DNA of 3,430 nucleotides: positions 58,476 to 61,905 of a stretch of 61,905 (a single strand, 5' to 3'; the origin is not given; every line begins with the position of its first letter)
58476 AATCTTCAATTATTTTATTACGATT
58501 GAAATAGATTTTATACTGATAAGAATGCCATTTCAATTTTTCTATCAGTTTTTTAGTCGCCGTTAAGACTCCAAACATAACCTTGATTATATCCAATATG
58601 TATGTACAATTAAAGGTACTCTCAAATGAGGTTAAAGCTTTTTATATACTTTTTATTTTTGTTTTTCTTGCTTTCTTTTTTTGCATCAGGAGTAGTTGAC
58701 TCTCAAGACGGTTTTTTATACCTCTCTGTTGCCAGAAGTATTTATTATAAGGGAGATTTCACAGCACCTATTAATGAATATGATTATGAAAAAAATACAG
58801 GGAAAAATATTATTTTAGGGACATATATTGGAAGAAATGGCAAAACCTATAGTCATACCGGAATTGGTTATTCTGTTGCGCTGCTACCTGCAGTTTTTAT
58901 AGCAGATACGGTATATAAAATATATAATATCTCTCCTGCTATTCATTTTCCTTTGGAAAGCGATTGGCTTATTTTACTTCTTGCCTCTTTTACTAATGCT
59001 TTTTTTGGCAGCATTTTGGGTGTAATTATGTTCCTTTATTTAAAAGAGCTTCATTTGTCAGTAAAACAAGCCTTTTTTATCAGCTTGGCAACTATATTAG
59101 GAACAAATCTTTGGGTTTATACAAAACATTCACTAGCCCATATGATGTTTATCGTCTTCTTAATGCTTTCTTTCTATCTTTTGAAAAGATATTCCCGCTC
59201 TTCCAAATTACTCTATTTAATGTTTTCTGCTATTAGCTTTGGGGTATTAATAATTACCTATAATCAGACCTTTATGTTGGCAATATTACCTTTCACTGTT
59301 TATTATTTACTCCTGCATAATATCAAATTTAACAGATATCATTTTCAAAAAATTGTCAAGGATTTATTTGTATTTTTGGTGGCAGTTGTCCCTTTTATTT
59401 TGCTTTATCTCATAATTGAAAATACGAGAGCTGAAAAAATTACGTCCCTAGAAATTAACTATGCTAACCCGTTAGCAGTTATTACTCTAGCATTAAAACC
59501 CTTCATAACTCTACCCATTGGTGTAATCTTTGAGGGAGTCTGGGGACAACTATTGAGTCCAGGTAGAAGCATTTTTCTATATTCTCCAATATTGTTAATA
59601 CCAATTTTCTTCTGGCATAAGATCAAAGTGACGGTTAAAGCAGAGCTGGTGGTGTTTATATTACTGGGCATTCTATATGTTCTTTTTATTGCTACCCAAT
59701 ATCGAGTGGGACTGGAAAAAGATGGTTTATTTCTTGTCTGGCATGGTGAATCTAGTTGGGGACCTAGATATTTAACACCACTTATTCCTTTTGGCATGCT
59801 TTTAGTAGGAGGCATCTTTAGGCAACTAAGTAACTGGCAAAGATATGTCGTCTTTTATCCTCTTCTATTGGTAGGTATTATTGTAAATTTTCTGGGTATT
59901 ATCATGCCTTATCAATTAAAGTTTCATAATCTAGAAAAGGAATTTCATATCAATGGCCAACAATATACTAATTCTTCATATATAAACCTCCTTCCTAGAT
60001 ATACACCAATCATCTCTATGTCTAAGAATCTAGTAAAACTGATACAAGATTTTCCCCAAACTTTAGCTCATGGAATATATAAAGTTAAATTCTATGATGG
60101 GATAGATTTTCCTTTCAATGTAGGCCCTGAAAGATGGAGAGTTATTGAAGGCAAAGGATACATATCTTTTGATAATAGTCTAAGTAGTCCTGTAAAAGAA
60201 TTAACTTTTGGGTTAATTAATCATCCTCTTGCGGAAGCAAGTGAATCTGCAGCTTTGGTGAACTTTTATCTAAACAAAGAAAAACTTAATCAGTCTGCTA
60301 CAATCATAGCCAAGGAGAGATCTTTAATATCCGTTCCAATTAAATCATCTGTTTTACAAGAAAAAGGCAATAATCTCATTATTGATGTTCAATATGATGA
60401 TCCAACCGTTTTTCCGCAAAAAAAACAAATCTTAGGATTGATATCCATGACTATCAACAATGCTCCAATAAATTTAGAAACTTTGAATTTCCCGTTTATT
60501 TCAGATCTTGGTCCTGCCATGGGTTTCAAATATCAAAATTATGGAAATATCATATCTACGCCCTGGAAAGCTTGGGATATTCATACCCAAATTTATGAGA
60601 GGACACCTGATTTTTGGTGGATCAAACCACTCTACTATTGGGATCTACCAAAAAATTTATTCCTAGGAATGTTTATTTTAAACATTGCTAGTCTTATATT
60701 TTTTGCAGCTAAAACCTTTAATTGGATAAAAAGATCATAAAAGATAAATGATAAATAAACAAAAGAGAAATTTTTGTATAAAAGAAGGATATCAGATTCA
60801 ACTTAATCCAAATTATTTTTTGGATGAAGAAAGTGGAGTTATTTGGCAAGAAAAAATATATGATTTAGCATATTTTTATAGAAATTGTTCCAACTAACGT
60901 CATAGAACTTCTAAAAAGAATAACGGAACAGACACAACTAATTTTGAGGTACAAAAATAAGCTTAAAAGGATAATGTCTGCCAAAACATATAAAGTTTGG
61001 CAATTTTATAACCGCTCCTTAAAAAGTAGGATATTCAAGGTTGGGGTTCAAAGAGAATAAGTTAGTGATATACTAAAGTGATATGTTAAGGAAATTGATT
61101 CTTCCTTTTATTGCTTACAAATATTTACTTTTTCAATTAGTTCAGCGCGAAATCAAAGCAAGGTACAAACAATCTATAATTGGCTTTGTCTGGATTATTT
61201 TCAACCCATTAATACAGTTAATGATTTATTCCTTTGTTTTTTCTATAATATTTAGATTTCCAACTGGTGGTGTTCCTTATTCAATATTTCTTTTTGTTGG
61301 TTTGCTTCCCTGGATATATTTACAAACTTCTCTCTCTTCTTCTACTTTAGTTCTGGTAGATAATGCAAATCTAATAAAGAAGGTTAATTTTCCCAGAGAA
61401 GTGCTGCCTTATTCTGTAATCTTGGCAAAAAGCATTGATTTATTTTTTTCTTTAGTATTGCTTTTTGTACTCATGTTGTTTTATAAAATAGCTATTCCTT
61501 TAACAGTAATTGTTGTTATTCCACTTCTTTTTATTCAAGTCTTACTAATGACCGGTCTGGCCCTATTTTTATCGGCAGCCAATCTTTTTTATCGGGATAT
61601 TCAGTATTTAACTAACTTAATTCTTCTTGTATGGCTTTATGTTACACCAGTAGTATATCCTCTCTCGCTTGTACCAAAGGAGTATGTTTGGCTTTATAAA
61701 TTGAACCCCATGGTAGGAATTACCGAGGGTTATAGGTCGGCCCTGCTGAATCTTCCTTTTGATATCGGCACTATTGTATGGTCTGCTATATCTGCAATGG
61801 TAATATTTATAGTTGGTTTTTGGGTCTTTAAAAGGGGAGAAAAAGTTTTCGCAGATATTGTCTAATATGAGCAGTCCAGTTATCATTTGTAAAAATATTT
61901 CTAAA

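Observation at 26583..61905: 35-kb envelope-glycan locus built around eleven GT-C/Wzy_C-type membrane enzymes, with no Wzx flippase, Wzy polymerase or PCP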

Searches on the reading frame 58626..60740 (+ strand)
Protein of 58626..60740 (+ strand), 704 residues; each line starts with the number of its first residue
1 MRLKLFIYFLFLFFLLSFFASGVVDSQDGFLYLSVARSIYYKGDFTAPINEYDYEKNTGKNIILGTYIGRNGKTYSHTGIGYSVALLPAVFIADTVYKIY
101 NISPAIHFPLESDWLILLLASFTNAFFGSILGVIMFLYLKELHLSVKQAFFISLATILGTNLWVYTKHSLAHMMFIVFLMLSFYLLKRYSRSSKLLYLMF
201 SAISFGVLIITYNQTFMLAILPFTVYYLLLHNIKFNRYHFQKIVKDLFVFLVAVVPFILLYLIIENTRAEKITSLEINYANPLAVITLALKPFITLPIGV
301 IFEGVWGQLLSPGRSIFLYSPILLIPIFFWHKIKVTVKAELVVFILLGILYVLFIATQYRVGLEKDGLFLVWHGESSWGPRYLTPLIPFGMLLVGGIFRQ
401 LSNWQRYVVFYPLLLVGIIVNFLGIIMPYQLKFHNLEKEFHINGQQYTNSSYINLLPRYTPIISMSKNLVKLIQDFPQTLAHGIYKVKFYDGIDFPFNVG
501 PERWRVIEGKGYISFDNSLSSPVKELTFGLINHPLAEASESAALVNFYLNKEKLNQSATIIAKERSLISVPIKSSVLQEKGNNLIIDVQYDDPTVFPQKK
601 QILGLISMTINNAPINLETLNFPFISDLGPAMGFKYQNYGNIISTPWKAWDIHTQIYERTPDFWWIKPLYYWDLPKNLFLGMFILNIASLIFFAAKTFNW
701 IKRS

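Call 5: search_protein_families(library=pfam, proteins=[window:58626-60740:+], max_evalue=0.01)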
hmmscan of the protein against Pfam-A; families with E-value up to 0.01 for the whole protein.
window:58626-60740:+ (704 aa): 0 families

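Call 9: search_protein_families(library=pfam, proteins=[window:58626-60740:+], max_evalue=10)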
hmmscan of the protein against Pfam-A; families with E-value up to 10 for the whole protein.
window:58626-60740:+ (704 aa): 0 families

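Call 10: search_protein_families(library=ncbifam, proteins=[window:58626-60740:+], max_evalue=1)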
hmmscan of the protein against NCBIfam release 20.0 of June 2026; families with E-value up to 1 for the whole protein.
window:58626-60740:+ (704 aa): 1 family
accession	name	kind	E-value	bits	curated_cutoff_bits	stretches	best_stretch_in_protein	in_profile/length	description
NF047440.1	LA3751_2_3_fam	subfamily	3.5e-08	32.7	200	1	122-426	103-387/460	LA_3751/LA_3752 family putative glycosyltransferase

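Call 14: search_solved_structures(query=window:58626-60740:+, max_evalue=1)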
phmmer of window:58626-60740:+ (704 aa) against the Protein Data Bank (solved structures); distinct sequences matched with E-value up to 1: 1.
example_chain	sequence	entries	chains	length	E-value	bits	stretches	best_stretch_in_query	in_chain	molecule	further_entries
1vgg_A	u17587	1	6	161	0.8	11.3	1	232-314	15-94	Conserved Hypothetical Protein TT1634 (TTHA1091)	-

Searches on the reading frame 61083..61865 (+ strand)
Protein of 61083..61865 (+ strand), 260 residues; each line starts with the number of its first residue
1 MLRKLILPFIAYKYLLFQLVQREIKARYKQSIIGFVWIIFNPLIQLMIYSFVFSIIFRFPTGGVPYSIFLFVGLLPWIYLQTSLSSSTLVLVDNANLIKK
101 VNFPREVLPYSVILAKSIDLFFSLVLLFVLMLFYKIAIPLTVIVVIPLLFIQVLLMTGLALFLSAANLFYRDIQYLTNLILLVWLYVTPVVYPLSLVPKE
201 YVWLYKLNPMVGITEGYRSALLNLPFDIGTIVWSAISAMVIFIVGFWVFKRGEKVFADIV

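Call 5: search_protein_families(library=pfam, proteins=[window:61083-61865:+], max_evalue=0.01)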
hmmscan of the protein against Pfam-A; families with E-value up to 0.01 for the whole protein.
window:61083-61865:+ (260 aa): 1 family
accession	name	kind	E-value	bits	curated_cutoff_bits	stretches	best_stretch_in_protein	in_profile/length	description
PF01061.29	ABC2_membrane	-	3.5e-20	72.9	26.9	1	15-221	2-210/211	ABC-2 type transporter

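Call 11: find_encoding_contigs(protein=window:61083-61865:+, flank=10000, max_places=4)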
Protein window:61083-61865:+ (260 aa): 1 contig read that carries it; 1 place shown.
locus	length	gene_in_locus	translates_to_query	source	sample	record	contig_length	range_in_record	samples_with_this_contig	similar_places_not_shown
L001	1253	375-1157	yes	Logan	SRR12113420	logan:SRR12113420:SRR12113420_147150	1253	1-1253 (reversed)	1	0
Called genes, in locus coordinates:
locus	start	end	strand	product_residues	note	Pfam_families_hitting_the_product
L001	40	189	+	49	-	-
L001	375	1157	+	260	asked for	PF01061:ABC2_membrane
